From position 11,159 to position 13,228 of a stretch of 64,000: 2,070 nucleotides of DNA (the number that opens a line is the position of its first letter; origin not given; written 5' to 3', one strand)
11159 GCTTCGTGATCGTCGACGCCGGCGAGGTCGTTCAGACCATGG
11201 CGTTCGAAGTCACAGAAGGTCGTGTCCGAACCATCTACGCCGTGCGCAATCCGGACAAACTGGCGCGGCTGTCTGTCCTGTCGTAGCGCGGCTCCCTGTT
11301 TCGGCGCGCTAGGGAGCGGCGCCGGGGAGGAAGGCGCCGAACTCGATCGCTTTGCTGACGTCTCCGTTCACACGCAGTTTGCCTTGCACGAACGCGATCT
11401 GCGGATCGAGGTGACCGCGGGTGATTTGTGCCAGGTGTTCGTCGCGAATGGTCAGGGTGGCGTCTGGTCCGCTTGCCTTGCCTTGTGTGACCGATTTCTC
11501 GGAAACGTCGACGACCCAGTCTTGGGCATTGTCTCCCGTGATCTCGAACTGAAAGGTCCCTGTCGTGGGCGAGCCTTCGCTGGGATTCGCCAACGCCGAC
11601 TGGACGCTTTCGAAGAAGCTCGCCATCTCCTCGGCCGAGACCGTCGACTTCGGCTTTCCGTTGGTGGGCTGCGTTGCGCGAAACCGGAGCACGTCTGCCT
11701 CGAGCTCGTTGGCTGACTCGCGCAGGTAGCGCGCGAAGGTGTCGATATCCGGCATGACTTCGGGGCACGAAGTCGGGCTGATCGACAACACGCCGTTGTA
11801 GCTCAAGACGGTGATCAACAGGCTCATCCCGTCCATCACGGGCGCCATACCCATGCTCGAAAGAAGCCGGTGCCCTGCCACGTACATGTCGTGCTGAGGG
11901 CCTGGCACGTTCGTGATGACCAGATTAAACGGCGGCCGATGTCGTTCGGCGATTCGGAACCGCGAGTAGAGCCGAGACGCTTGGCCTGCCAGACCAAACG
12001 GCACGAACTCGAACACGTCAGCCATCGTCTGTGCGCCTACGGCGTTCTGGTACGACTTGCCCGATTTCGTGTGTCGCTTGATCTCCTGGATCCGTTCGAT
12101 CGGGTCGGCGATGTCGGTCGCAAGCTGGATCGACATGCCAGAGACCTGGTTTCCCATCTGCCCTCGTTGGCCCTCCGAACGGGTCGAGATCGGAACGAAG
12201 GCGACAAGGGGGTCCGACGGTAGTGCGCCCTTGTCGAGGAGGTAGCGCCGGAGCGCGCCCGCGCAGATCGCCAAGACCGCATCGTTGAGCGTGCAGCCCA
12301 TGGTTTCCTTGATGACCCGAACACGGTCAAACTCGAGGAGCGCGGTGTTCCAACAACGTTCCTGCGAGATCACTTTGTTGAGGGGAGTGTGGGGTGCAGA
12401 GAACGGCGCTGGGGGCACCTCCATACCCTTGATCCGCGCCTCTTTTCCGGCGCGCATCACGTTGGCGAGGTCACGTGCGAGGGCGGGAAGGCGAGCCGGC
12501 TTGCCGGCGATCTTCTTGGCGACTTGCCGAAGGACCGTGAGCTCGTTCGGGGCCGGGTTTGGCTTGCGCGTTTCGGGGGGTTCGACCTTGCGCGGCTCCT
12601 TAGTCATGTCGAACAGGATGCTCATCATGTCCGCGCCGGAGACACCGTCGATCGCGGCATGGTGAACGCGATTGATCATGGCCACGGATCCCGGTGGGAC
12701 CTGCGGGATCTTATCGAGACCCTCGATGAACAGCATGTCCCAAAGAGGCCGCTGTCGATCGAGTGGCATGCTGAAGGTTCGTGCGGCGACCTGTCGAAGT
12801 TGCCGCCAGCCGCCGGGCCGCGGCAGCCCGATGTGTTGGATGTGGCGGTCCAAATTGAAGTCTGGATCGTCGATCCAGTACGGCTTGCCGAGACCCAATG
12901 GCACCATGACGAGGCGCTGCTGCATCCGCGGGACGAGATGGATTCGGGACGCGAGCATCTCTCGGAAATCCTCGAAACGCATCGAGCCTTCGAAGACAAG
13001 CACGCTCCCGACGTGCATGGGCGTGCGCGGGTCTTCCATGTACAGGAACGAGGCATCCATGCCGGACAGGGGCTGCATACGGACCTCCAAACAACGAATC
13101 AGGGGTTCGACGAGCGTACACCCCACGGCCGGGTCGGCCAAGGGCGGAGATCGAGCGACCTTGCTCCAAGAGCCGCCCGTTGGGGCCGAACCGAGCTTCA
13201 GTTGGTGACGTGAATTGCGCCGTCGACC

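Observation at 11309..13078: WS/DGAT acyltransferase fused to an SCP2 sterol-carrier domain: candidate bacterial steryl-ester synthase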

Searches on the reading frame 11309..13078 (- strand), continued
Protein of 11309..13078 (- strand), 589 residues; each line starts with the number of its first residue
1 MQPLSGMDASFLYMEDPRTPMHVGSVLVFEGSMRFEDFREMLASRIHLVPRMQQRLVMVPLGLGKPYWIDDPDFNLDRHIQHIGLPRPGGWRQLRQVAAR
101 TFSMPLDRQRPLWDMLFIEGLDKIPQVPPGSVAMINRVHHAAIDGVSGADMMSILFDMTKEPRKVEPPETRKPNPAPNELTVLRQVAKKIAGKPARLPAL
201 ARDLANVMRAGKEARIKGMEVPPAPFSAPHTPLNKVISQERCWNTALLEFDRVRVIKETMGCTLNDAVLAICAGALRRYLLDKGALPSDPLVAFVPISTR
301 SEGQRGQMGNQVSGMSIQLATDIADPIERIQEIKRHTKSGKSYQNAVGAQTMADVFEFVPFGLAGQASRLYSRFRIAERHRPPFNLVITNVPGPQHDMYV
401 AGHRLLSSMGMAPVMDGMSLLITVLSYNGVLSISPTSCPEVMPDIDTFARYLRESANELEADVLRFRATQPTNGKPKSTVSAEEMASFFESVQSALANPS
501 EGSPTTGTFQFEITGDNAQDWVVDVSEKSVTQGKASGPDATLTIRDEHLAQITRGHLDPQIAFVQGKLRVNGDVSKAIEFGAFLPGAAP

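Call 46: search_solved_structures(query=window:11309-13078:-, max_evalue=0.01, show_alignments=1)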
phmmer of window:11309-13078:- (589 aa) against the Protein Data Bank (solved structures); distinct sequences matched with E-value up to 0.01: 17.
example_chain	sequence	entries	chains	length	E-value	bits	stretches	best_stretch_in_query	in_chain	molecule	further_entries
7nxg_A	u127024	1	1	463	1.5e-55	192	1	1-460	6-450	O-acyltransferase WSD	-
6chj_A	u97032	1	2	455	1.5e-52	182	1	1-461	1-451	Diacylglycerol O-acyltransferase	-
4uei_A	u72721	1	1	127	3.5e-08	35.5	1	488-579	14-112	STEROL CARRIER PROTEIN 2/3-OXOACYL-COA THIOLASE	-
2qzt_A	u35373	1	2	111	4.7e-07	31.8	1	496-579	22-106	Sterol carrier protein 2-like 2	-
3bdq_A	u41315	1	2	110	6e-07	31.5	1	497-579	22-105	Sterol carrier protein 2-like 2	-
2nbm_A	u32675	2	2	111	6.7e-07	31.3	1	497-579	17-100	Sterol carrier protein 2-like 2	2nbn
1c44_A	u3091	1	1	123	6.8e-07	31.3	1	506-580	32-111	PROTEIN (STEROL CARRIER PROTEIN 2)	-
1ikt_A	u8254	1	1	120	8.6e-07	31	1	499-576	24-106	ESTRADIOL 17 BETA-DEHYDROGENASE 4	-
8af3_A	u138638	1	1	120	9.8e-07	30.8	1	499-575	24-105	Enoyl-CoA hydratase 2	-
8af2_A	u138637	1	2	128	1e-06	30.7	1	499-576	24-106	Enoyl-CoA hydratase 2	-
6z1w_A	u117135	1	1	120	1.2e-06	30.5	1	499-576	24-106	Peroxisomal multifunctional enzyme type 2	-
6z1x_A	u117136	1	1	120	1.2e-06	30.5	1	499-576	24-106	Peroxisomal multifunctional enzyme type 2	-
1qnd_A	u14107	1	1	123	2.3e-06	29.5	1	506-580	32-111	NONSPECIFIC LIPID-TRANSFER PROTEIN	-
2c0l_B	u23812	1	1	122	2.3e-06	29.5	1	506-580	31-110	NONSPECIFIC LIPID-TRANSFER PROTEIN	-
4jgx_A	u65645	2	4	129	3.9e-05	25.5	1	512-584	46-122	Fatty acid-binding protein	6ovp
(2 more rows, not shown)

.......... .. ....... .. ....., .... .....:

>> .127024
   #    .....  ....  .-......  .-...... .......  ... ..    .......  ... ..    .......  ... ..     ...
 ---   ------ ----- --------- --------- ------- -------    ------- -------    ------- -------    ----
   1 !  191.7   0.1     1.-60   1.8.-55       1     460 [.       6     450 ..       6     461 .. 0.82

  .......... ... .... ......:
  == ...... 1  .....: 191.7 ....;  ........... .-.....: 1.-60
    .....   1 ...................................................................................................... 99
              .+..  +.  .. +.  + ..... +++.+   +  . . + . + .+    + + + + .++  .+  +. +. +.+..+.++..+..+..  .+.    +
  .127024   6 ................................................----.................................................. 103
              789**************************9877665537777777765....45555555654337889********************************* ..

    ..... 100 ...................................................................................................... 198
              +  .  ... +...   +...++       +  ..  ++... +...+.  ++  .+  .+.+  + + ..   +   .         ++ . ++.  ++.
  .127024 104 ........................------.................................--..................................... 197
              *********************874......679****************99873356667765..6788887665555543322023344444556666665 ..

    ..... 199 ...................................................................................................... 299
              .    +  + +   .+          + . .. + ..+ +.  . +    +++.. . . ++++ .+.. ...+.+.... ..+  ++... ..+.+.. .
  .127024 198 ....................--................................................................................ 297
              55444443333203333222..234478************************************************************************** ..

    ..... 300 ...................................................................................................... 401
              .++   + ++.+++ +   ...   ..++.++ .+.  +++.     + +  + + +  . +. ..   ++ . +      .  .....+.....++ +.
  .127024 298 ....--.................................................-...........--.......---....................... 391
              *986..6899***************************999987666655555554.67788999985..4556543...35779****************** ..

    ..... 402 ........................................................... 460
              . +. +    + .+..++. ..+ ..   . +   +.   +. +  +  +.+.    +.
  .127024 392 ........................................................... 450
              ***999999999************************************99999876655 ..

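Call 50: find_encoding_contigs(protein=P0006, flank=10000, max_places=2)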
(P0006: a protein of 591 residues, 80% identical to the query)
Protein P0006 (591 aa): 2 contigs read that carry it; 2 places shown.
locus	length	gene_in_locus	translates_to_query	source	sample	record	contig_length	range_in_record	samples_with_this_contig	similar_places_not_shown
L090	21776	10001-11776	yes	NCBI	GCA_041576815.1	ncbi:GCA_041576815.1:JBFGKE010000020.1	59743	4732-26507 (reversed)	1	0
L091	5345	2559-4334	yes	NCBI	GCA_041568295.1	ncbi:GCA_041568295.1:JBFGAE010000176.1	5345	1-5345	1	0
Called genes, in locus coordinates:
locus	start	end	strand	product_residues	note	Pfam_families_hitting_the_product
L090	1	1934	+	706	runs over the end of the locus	PF00614:PLDc (faint), PF13091:PLDc_2, PF09335:VTT_dom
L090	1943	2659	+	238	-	PF03372:Exo_endo_phos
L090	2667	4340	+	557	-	PF02776:TPP_enzyme_N, PF00205:TPP_enzyme_M, PF02775:TPP_enzyme_C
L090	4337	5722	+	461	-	PF00171:Aldedh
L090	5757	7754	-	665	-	PF00580:UvrD-helicase, PF13245:AAA_19, PF13604:AAA_30 (faint), PF13361:UvrD_C, PF13538:UvrD_C_2 (faint)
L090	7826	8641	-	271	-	-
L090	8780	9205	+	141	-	-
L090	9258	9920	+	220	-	PF02798:GST_N, PF13417:GST_N_3, PF13409:GST_N_2, PF00043:GST_C, PF14497:GST_C_3 (weak)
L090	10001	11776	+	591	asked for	PF03007:WS_DGAT_cat, PF06974:WS_DGAT_C, PF02036:SCP2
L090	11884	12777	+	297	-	PF05552:MS_channel_1st_1, PF21088:MS_channel_1st (weak), PF00924:MS_channel_2nd, PF21082:MS_channel_3rd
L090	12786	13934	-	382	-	PF00924:MS_channel_2nd, PF21082:MS_channel_3rd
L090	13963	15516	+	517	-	PF00691:OmpA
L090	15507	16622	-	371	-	-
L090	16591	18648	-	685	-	PF01244:Peptidase_M19 (faint)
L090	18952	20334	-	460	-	PF00282:Pyridoxal_deC, PF00266:Aminotran_5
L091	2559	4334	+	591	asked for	PF03007:WS_DGAT_cat, PF06974:WS_DGAT_C, PF02036:SCP2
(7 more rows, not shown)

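Call 51: find_encoding_contigs(protein=P0005, flank=10000, max_places=2)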
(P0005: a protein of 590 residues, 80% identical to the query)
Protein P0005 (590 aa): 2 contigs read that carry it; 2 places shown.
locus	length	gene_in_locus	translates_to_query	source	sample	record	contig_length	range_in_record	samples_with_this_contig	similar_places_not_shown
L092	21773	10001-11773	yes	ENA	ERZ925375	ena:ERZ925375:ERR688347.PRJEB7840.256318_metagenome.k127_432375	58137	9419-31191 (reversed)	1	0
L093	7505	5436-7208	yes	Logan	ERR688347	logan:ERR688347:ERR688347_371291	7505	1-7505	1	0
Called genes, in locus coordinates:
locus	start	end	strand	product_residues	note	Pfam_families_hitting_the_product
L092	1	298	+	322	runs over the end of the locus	PF08240:ADH_N, PF00107:ADH_zinc_N, PF13602:ADH_zinc_N_2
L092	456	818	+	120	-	-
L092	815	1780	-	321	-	-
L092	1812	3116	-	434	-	PF02321:OEP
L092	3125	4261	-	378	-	PF12704:MacB_PCD, PF02687:FtsX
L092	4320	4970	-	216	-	PF00005:ABC_tran, PF02463:SMC_N (faint), PF13304:AAA_21 (faint)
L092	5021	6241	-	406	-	PF25919:BSH_CusB (faint), PF25917:BSH_RND, PF25944:Beta-barrel_RND (weak), PF25954:Beta-barrel_RND_2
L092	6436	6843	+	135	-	-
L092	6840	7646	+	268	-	PF13649:Methyltransf_25 (faint), PF01739:CheR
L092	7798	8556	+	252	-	-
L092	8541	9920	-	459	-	PF05708:Peptidase_C92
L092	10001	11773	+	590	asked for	PF03007:WS_DGAT_cat, PF06974:WS_DGAT_C, PF02036:SCP2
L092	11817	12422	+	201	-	PF10604:Polyketide_cyc2, PF03364:Polyketide_cyc (weak), PF08327:AHSA1 (weak)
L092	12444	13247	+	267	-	-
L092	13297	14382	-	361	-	PF06742:DUF1214 (faint)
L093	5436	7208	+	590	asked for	PF03007:WS_DGAT_cat, PF06974:WS_DGAT_C, PF02036:SCP2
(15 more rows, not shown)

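Call 81: predict_structure(alignment_id=A2)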
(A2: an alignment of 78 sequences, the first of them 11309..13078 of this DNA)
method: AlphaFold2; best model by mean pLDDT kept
length: 589 residues; sequences in the alignment: 78
mean_pLDDT: 79.2   pTM: 0.72
mean pLDDT of the five models: 79.2, 78.7, 75.0, 73.7, 71.5
residues with pLDDT >= 90: 173; 70-90: 261; 50-70: 130; < 50: 25
segments of 3 or more residues with pLDDT < 50: 209-211, 213-215, 217-225, 473-475
pLDDT, mean of each block of 10 residues (from residue 1): 65 69 86 91 87 84 76 92 87 91 85 92 87 88 55 74 83 84 75 55 52 45 59 81 92 91 92 98 94 78 59 79 96 85 59 54 57 64 81 82 89 64 89 91 94 97 88 57 84 81 79 88 90 90 89 76 75 81 63
secondary structure, 60 per line:
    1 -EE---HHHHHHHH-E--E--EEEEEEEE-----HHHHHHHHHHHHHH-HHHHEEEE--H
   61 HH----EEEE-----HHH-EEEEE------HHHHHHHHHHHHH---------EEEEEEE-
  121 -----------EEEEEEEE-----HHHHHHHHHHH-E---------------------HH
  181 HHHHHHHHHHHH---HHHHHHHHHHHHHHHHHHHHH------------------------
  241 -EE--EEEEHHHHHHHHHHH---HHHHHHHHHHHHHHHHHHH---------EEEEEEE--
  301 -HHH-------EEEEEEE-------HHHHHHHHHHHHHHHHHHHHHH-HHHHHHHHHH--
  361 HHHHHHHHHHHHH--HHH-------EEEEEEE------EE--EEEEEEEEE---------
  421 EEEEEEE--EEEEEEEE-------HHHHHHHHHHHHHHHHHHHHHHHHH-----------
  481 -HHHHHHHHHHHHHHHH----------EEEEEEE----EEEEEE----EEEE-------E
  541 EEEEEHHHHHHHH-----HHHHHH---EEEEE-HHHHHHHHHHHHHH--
elements in order: H7-14 E22-29 H35-48 H50-53 E54-57 E67-70 E80-84 H91-103 E113-119 E132-139 H145-155 H179-192 H196-216 E246-249 H250-260 H264-282 E292-298 E312-318 H326-347 H349-358 H361-373 E386-392 E403-411 E421-427 E430-437 H445-469 H482-497 E508-514 E519-524 E529-532 E540-545 H546-553 H559-564 E568-572 H574-587

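Call 84: fold_search(model_id=the predicted structure, library=pdb)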
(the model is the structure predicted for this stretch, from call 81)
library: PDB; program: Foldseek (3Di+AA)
matches with E <= 10: 588; with E <= 0.001: 289
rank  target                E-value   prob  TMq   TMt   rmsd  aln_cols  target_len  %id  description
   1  6chj_A                4.8e-33  1.00  0.53  0.76   6.4       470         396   27  Wax ester synthase/diacylglycerol acyltransferase from Marinobacter aquaeolei VT8 (released 2018-06-13)
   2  6chj_B                8.8e-33  1.00  0.54  0.75   7.5       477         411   27  Wax ester synthase/diacylglycerol acyltransferase from Marinobacter aquaeolei VT8 (released 2018-06-13)
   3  7nxg                  2.8e-30  1.00  0.53  0.78   6.6       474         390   26  Wax synthase 1 from Acinetobacter baylyi (AbWSD1) co-crystallized with myristic acid (released 2022-03-30)
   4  6p1j_A                9.4e-17  1.00  0.41  0.28  24.6       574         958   16  The structure of condensation and adenylation domains of teixobactin-producing nonribosomal peptide synthetase Txo2 se (released 2019-05-29)
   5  7ly7_A                2.1e-16  1.00  0.46  0.32  24.7       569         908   14  Crystal structure of the elongation module of the bacillamide NRPS, BmdB, in complex with the oxidase BmdC (released 2022-02-02)
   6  7ly4_E                3.2e-16  1.00  0.45  0.34  25.3       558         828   13  Cryo-EM structure of the elongation module of the bacillamide NRPS, BmdB, in complex with the oxidase, BmdC (released 2022-02-02)
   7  6p1j_B                6.7e-16  1.00  0.45  0.30  24.1       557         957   16  The structure of condensation and adenylation domains of teixobactin-producing nonribosomal peptide synthetase Txo2 se (released 2019-05-29)
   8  8s6l                  1.1e-15  1.00  0.50  0.65   7.7       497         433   16  AzeD dehydratase of Pseudomonas aeruginosa (released 2025-03-12)
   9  7kvw_A                3.2e-15  1.00  0.43  0.48   8.6       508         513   13  Non-ribosomal didomain (holo-PCP-C) acceptor bound state (released 2021-03-24)
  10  7c1k_A                3.4e-15  1.00  0.42  0.56   8.2       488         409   16  Crystal structure of the starter condensation domain of rhizomide synthetase RzmA mutant R148A (released 2020-11-25)
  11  6ozv                  3.6e-15  1.00  0.37  0.28  25.6       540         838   13  The structure of condensation and adenylation domains of teixobactin-producing nonribosomal peptide synthetase Txo1 seri (released 2019-05-29)
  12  7c1h_C                4.0e-15  1.00  0.40  0.53   8.9       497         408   15  Crystal structure of the starter condensation domain of rhizomide synthetase RzmA (released 2020-11-25)
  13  5t3e_A                4.4e-15  1.00  0.47  0.60   7.2       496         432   13  Crystal structure of a nonribosomal peptide synthetase heterocyclization domain. (released 2016-11-02)
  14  7c1p_A                4.7e-15  1.00  0.40  0.54   8.9       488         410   15  Crystal structure of the starter condensation domain of the rhizomide synthetase RzmA mutant H140V, R148A (released 2020-11-25)
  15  7c1k_D                5.0e-15  1.00  0.38  0.52   8.8       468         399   13  Crystal structure of the starter condensation domain of rhizomide synthetase RzmA mutant R148A (released 2020-11-25)
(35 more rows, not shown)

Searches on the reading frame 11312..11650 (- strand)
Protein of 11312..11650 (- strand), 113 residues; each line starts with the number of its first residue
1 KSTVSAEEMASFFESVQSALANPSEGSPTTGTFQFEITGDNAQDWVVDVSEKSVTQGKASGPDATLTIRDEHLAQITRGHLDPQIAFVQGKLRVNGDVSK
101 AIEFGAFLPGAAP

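Call 47: search_solved_structures(query=window:11312-11650:-, max_evalue=1, show_alignments=2)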
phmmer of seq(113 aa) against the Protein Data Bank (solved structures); distinct sequences matched with E-value up to 1: 25.
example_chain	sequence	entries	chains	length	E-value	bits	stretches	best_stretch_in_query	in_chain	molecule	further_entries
4uei_A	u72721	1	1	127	2.9e-09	40.2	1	12-103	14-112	STEROL CARRIER PROTEIN 2/3-OXOACYL-COA THIOLASE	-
1c44_A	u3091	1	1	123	5.1e-08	36.2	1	30-104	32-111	PROTEIN (STEROL CARRIER PROTEIN 2)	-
3bdq_A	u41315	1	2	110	5.3e-08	36.1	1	21-103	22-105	Sterol carrier protein 2-like 2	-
2nbm_A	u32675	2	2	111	5.3e-08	36.1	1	21-103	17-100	Sterol carrier protein 2-like 2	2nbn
2qzt_A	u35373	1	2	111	5.4e-08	36.1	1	21-103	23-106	Sterol carrier protein 2-like 2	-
1ikt_A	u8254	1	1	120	5.6e-08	36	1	26-100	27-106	ESTRADIOL 17 BETA-DEHYDROGENASE 4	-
8af3_A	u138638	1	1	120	6.4e-08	35.8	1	27-99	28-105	Enoyl-CoA hydratase 2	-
8af2_A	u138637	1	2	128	6.9e-08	35.7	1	26-100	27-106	Enoyl-CoA hydratase 2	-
6z1w_A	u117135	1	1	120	7.7e-08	35.6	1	26-100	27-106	Peroxisomal multifunctional enzyme type 2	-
6z1x_A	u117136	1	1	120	7.7e-08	35.6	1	26-100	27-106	Peroxisomal multifunctional enzyme type 2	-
1qnd_A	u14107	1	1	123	1.8e-07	34.4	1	30-104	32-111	NONSPECIFIC LIPID-TRANSFER PROTEIN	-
2c0l_B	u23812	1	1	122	1.8e-07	34.4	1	30-104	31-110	NONSPECIFIC LIPID-TRANSFER PROTEIN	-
4jgx_A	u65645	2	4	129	2.6e-06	30.7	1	36-108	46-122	Fatty acid-binding protein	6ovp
2ksh_A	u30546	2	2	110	0.00039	23.7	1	31-100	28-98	Sterol carrier protein 2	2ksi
1pz4_A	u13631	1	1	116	0.00044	23.5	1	31-100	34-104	sterol carrier protein 2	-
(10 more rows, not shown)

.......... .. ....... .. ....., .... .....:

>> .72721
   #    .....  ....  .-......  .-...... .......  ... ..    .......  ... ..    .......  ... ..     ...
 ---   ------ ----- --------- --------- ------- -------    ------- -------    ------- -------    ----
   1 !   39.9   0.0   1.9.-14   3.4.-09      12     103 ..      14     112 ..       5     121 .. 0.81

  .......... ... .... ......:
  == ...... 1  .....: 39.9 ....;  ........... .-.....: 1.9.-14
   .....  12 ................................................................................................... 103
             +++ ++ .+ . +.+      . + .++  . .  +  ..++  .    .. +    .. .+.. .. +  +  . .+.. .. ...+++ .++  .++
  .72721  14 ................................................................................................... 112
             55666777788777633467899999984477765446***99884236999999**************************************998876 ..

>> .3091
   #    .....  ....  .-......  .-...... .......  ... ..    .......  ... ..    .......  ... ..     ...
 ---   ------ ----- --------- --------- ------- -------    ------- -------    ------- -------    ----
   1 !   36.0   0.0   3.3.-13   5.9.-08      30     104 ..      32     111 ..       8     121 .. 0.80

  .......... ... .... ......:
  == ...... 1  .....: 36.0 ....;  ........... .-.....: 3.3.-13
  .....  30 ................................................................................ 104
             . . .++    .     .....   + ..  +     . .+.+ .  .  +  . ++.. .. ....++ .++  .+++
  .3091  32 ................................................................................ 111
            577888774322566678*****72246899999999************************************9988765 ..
